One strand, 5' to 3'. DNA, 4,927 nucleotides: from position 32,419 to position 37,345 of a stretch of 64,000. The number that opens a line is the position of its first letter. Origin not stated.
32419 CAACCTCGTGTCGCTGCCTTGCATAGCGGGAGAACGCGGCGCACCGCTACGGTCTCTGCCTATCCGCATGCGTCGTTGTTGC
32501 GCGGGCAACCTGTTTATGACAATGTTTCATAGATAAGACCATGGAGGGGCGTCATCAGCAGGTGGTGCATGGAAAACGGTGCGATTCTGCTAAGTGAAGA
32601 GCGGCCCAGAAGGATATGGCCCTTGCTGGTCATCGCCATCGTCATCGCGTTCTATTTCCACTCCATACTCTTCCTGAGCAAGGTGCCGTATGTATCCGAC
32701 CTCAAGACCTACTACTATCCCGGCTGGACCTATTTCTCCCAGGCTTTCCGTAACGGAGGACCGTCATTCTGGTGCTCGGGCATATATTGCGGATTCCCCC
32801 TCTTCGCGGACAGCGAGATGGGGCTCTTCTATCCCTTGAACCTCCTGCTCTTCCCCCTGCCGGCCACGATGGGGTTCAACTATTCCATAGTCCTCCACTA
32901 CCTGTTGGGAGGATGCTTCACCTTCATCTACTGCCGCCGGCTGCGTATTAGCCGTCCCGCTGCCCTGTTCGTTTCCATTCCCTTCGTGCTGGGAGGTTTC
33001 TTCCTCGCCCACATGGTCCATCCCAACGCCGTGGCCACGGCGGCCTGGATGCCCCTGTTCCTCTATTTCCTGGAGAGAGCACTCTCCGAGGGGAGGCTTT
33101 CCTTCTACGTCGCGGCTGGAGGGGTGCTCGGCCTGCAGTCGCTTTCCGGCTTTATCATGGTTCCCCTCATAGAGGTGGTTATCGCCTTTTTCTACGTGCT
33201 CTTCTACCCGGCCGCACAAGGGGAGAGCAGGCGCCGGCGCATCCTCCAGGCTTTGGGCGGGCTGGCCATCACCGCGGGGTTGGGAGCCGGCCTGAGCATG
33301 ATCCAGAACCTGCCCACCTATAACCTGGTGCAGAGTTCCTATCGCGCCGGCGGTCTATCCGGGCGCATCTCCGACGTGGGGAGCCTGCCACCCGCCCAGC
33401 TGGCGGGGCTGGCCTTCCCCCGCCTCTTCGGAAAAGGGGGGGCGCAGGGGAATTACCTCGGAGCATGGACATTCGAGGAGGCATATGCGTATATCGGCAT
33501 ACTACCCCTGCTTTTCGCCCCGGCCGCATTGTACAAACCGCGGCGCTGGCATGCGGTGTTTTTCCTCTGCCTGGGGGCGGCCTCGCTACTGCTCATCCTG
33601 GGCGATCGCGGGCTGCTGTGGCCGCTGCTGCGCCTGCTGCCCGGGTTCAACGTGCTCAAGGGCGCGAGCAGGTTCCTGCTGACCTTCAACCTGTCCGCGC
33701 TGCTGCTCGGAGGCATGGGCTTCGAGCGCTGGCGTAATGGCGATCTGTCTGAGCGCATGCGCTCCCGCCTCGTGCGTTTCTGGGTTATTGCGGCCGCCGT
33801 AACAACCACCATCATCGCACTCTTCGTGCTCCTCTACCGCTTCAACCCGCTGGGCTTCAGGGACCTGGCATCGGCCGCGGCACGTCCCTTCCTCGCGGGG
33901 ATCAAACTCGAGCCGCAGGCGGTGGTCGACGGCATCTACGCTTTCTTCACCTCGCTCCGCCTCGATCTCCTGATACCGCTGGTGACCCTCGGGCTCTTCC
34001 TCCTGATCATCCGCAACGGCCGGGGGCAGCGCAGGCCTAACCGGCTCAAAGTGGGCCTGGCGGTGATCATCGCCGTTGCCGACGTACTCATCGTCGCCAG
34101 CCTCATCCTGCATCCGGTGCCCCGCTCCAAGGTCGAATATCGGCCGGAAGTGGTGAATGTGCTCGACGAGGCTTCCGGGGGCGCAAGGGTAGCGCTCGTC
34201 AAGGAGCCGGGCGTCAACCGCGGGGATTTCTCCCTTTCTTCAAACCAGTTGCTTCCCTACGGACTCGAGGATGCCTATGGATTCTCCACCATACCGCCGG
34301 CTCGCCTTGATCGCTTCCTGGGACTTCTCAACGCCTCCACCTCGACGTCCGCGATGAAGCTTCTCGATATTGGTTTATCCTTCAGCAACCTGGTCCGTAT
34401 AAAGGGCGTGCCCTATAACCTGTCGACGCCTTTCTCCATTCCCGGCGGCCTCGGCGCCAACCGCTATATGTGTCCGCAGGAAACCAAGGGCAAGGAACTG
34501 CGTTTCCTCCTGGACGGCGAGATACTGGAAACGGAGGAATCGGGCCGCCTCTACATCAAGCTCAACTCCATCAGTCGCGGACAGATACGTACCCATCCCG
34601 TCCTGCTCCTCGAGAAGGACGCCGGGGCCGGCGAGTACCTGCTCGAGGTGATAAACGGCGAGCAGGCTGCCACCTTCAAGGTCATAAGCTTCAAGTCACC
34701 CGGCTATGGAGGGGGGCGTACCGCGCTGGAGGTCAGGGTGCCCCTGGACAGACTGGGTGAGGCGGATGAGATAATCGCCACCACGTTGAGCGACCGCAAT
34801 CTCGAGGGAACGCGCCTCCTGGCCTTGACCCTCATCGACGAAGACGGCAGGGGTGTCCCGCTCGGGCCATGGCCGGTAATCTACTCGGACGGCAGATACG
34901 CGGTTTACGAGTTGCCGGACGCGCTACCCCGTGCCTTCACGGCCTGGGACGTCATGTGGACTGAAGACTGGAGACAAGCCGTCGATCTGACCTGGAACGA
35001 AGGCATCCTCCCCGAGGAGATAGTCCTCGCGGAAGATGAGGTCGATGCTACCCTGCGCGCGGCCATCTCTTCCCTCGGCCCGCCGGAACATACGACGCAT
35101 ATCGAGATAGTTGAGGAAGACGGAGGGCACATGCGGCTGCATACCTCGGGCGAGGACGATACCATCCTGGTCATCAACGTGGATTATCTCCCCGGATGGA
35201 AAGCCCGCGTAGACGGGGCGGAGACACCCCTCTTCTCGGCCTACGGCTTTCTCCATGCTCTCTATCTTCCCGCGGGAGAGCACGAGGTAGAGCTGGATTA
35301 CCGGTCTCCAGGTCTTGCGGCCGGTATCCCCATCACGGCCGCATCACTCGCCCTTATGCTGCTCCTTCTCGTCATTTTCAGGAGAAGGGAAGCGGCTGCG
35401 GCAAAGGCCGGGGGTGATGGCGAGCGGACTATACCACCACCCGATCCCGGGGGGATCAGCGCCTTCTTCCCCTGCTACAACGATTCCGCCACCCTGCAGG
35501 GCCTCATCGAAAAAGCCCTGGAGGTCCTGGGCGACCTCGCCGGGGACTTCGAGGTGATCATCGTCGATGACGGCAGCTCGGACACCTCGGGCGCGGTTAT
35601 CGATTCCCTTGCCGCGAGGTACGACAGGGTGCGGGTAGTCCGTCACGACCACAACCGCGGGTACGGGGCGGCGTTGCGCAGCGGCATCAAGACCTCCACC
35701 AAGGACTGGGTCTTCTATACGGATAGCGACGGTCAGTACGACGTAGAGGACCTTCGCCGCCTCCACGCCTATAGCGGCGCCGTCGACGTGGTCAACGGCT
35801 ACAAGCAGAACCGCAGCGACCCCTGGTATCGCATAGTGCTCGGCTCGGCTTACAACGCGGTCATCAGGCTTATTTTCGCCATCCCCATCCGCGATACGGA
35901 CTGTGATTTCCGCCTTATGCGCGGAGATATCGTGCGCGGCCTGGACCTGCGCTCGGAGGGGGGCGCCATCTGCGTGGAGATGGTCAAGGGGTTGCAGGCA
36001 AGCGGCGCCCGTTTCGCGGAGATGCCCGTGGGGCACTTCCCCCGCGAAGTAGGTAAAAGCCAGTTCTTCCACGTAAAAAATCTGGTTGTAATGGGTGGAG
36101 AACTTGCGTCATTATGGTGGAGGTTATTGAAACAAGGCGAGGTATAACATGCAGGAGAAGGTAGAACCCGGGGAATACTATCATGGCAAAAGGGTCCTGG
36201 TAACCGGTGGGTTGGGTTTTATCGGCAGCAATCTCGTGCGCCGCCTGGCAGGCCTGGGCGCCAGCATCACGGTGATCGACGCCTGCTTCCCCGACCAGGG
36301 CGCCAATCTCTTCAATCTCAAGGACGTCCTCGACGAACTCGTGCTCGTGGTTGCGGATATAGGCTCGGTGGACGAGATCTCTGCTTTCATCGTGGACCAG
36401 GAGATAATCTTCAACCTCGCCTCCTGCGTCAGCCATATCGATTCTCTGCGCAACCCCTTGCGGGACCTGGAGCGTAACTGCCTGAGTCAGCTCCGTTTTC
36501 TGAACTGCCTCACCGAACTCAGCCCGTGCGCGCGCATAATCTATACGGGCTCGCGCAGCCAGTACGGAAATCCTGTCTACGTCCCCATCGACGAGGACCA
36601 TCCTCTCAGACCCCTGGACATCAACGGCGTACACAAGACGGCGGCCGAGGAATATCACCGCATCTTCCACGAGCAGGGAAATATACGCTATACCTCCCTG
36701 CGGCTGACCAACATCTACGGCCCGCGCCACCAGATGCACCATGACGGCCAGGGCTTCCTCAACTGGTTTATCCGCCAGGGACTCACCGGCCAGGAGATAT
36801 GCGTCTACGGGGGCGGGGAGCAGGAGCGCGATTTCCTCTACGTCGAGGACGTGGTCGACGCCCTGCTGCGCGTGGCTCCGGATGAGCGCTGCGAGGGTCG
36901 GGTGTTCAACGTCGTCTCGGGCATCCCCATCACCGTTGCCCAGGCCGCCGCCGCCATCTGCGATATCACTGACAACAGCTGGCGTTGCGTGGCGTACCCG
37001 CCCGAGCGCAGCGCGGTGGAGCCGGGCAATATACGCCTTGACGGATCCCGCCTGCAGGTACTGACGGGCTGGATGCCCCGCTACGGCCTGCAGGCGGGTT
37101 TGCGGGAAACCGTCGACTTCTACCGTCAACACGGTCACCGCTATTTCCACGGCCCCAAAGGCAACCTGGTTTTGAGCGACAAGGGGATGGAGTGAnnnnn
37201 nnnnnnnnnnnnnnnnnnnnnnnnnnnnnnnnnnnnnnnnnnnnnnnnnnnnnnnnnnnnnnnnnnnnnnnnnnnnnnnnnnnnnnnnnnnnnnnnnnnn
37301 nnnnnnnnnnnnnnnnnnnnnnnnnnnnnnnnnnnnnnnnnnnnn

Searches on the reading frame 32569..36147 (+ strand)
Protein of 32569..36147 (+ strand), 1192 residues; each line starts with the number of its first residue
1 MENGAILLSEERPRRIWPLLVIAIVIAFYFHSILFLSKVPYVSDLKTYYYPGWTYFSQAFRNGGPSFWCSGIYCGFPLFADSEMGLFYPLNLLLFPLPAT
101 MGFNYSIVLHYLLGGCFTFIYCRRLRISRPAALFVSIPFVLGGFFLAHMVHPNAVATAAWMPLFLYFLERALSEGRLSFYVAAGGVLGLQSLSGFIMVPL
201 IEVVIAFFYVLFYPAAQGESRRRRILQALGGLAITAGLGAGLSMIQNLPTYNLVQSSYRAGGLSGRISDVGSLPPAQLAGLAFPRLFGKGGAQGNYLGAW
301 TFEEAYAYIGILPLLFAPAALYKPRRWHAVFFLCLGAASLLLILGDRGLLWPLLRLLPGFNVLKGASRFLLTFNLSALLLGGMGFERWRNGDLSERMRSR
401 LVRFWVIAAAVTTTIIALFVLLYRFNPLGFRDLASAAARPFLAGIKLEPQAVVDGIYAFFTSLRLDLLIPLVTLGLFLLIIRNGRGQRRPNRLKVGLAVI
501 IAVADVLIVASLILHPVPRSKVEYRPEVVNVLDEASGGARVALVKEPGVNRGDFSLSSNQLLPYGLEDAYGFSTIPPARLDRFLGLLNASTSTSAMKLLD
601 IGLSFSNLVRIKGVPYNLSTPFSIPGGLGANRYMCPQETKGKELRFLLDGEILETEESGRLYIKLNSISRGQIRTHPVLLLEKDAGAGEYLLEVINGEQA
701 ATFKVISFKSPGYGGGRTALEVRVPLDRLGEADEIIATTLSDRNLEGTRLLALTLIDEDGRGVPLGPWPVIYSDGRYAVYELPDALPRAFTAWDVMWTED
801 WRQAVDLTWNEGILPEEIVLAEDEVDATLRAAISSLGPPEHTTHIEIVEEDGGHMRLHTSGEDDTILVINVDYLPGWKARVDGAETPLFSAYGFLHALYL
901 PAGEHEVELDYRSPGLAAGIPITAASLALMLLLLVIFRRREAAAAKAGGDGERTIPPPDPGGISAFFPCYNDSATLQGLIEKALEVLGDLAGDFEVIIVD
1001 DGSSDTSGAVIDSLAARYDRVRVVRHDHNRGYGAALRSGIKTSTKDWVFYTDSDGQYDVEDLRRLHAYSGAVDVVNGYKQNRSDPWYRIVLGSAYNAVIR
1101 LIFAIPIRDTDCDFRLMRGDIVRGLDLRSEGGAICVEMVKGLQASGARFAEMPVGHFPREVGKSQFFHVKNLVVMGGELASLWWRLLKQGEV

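Call 47: search_protein_families(library=ncbifam, max_evalue=0.00001, proteins=[window:32569-36147:+])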
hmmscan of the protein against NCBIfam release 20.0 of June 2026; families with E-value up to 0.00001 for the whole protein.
window:32569-36147:+ (1192 aa): 15 families
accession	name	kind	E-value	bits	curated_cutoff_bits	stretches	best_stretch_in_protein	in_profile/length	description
NF007986.1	PRK10714.1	equivalog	1.6e-21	76.7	529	1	963-1175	8-219/316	undecaprenyl-phosphate 4-deoxy-4-formamido-L-arabinose transferase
TIGR03937.1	PgaC_IcaA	equivalog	4.6e-17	62.1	422.3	1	959-1057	43-138/407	poly-beta-1,6-N-acetyl-D-glucosamine synthase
NF047590.1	GlcsyltransPgfM2Strep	equivalog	1.7e-13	49.7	1500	1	866-936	809-879/884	glycosyltransferase PgfM2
NF058614.1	PPMAGASynPpgS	equivalog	8.1e-13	48.3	370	1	967-1160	6-200/226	polyprenyl-phospho-N-acetylgalactosaminyl synthase PpgS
NF047588.1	GlcsyltransPgfSStrep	equivalog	2.2e-12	46.8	500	1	965-1121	5-163/308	glycosyltransferase PgfS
TIGR03965.1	mycofact_glyco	equivalog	3.1e-10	39.5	280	1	963-1059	76-169/467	mycofactocin biosynthesis glycosyltransferase MftF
NF007482.0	PRK10073.1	equivalog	3.6e-10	39.4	423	1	964-1058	9-99/334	glycosyltransferase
NF041875.1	EPS_EpsD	equivalog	2.7e-09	36.9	370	1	966-1062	4-97/325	exopolysaccharide biosynthesis glycosyltransferase EpsD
NF047683.1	TeichurnBiosyTuaG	equivalog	7e-09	35.7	400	1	963-1064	8-106/252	teichuronic acid biosynthesis protein TuaG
NF041391.1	DPhHxTase_Halo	equivalog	1.3e-08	34.1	375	1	970-1154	4-181/213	dolichyl-phosphate hexose transferase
TIGR04182.1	glyco_TIGR04182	equivalog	2.6e-08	33.6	325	1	964-1160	3-194/293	S-layer glycoprotein N-glycosyltransferase AglJ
NF047589.1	GlcsyltransPgfM1Strep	equivalog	5e-08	31.4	1400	1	862-933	879-950/955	glycosyltransferase PgfM1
TIGR03469.1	HpnB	hypoth_equivalog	1.2e-06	27.9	379.25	1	961-1067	44-158/386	hopene-associated glycosyltransferase HpnB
TIGR04242.1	nodulat_NodC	equivalog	1.4e-06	27.6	550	1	963-1077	50-166/395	chitooligosaccharide synthase NodC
TIGR03111.1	glyc2_xrt_Gpos1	hypoth_equivalog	7.5e-06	25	363.95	0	963-1064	51-151/439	TIGR03111 family XrtG-associated glycosyltransferase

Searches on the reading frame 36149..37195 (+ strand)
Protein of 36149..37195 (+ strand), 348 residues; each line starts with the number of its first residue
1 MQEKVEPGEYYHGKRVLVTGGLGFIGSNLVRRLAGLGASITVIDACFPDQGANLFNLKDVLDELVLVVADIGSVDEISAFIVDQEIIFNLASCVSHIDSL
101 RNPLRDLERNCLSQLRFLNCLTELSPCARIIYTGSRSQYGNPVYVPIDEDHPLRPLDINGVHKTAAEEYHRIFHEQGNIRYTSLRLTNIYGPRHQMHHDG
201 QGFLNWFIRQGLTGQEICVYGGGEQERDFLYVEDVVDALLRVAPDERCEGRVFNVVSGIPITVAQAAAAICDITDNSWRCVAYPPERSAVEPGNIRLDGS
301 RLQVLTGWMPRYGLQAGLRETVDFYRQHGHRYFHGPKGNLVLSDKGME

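Call 66: search_protein_families(library=pfam, max_evalue=0.001, proteins=[window:36149-37195:+])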
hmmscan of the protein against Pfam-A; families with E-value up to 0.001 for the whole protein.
window:36149-37195:+ (348 aa): 3 families
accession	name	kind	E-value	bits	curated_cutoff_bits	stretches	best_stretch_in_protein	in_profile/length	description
PF01370.27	Epimerase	-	5.6e-44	150.8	20.9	1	16-255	1-239/240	NAD dependent epimerase/dehydratase family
PF16363.11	GDP_Man_Dehyd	-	2.1e-32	113.3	27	1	17-321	1-332/332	GDP-mannose 4,6 dehydratase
PF01073.25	3Beta_HSD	-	4e-09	36.3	22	1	17-239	1-225/280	3-beta hydroxysteroid dehydrogenase/isomerase family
